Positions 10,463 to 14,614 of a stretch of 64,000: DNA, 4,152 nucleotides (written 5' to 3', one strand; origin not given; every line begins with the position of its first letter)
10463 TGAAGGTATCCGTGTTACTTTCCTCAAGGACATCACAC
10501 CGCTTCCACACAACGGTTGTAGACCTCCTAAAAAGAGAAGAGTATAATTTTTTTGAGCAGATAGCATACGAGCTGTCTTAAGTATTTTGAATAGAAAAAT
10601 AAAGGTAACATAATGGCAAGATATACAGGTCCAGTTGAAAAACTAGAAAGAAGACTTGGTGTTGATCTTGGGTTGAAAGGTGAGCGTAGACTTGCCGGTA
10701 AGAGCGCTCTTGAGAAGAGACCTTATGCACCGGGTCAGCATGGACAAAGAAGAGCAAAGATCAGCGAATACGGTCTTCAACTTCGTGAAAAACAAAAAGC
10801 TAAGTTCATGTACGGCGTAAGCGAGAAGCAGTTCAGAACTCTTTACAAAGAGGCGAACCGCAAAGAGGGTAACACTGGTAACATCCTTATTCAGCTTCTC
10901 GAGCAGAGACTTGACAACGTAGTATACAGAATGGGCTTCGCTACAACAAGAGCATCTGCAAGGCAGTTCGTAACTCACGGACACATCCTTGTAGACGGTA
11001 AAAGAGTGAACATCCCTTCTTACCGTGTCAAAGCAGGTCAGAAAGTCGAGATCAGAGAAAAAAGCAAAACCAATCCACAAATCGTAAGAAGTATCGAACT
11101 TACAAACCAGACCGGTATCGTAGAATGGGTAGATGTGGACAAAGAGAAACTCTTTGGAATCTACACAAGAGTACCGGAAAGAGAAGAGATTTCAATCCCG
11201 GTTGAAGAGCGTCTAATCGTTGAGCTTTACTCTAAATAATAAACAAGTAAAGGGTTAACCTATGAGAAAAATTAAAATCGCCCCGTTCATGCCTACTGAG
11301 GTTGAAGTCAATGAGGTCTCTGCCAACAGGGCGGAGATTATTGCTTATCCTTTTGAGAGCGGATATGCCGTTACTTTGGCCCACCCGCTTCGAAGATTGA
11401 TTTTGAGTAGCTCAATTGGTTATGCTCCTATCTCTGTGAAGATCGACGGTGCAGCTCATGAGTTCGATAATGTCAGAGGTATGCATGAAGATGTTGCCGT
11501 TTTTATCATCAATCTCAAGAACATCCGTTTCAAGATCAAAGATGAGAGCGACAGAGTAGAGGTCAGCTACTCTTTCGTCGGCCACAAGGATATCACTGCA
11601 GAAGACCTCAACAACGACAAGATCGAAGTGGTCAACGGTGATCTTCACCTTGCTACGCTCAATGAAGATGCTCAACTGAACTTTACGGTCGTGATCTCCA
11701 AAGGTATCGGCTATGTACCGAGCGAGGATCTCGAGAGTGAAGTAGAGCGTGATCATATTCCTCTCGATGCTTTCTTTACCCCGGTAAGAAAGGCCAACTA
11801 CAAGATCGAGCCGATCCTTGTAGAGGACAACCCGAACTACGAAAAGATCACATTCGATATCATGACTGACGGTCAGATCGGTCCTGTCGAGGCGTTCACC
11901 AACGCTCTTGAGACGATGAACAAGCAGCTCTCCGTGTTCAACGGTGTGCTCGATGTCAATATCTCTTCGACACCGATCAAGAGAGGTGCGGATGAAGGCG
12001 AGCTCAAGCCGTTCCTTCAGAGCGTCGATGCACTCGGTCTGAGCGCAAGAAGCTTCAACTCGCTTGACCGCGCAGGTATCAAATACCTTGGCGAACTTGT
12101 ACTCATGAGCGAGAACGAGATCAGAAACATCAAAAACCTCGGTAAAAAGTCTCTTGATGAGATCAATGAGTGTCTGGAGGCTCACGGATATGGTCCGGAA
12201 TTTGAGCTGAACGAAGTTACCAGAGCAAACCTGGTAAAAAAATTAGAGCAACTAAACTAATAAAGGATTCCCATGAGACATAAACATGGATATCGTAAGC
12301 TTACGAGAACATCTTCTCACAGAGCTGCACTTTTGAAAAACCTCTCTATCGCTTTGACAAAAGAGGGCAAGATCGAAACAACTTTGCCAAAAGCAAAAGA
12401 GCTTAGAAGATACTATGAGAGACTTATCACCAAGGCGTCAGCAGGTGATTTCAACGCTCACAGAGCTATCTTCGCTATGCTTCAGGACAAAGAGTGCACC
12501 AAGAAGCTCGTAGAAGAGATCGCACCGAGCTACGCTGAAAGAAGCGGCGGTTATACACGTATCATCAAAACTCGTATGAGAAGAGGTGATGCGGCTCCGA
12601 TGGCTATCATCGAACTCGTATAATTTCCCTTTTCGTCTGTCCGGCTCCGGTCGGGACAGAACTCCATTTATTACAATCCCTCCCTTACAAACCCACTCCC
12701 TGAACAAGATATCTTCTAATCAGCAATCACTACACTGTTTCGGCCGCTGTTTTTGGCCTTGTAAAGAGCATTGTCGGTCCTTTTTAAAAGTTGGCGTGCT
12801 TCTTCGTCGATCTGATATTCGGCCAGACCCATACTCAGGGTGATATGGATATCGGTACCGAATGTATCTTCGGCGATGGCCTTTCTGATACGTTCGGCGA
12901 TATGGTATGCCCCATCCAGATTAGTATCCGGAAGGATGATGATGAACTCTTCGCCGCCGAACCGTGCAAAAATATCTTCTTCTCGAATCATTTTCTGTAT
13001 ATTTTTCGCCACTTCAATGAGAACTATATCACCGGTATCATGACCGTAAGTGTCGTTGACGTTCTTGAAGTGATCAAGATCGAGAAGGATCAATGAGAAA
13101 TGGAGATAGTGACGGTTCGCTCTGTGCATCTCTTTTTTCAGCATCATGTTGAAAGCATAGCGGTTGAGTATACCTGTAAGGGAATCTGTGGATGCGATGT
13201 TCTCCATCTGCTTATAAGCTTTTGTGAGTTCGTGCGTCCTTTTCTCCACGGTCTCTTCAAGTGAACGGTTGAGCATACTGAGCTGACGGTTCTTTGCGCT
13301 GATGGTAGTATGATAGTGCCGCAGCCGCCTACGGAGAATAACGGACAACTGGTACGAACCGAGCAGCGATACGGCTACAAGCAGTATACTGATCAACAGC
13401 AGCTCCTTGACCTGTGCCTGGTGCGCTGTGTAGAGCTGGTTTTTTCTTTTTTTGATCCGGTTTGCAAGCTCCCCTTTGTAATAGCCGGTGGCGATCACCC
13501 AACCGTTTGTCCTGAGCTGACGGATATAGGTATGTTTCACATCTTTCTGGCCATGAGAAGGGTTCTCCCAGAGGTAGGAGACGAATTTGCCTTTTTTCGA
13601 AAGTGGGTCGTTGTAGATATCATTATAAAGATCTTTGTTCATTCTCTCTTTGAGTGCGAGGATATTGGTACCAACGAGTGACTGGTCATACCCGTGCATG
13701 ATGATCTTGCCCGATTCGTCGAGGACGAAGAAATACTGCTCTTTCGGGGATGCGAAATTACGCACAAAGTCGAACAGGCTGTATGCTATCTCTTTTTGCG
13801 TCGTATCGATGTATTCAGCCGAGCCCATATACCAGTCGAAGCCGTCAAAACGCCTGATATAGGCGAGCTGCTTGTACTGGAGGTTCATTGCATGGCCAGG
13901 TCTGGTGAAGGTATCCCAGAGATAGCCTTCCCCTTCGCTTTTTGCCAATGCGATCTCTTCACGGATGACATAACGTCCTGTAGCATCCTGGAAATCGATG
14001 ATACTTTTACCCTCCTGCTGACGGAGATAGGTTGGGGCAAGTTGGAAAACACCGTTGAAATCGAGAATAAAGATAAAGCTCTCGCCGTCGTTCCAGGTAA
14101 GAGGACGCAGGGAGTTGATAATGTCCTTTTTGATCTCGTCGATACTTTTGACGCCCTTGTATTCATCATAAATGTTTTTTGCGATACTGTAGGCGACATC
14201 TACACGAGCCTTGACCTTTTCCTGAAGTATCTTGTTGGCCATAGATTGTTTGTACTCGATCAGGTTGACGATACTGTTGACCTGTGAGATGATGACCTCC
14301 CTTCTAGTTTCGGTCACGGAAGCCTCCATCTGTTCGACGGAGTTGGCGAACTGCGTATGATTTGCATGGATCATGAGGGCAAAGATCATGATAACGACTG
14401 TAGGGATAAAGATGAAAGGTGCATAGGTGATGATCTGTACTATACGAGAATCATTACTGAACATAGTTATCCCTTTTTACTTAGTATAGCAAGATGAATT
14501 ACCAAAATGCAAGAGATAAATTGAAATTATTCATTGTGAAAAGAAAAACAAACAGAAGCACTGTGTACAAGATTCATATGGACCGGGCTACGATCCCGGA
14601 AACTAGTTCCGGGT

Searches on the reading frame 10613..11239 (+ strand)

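Call 10: search_protein_families(library=phrogs, proteins=[window:10613-11239:+], max_evalue=0.01)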
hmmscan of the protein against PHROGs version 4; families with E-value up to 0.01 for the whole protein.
window:10613-11239:+ (208 aa): 1 family
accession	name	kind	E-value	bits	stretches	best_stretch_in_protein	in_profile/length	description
phrog_9266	-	unknown function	4.8e-06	26.8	1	95-154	15-75/316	-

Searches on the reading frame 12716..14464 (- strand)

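Call 5: search_protein_families(library=pfam, proteins=[window:12716-14464:-], max_evalue=0.01)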
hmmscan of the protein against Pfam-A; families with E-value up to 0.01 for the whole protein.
window:12716-14464:- (582 aa): 4 families
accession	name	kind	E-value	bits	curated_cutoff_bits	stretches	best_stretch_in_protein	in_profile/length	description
PF08269.17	dCache_2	-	1.6e-69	234.8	26.5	1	36-332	2-296/298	Cache domain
PF00990.26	GGDEF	-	3.6e-48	163.8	23.8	1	424-576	1-160/161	Diguanylate cyclase, GGDEF domain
PF17200.10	sCache_2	-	1.8e-35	122.6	25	2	233-339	44-151/155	Single Cache domain 2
PF22335.1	Cas10-Cmr2_palm2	-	3.4e-05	24.4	27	1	502-578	57-132/133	Cas10/Cmr2, second palm domain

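Call 6: search_protein_families(library=phrogs, proteins=[window:12716-14464:-], max_evalue=0.01)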
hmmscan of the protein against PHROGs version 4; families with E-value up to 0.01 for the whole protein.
window:12716-14464:- (582 aa): 7 families
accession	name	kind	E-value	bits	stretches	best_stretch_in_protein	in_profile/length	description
phrog_5594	-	unknown function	5.6e-54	184.9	1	397-581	335-516/528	-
phrog_14602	-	unknown function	1.5e-39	136.9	1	391-578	166-334/336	-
phrog_11823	-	unknown function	2.1e-38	133.2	1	100-578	6-420/693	-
phrog_9661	-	unknown function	1.6e-31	110.7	1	356-579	48-273/274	-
phrog_34213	-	unknown function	2.7e-22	80.4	1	417-577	296-461/472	-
phrog_8342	-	unknown function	8.3e-18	65.5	1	401-573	225-400/407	-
phrog_26035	-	unknown function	8.8e-16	58.9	1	412-578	286-443/446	-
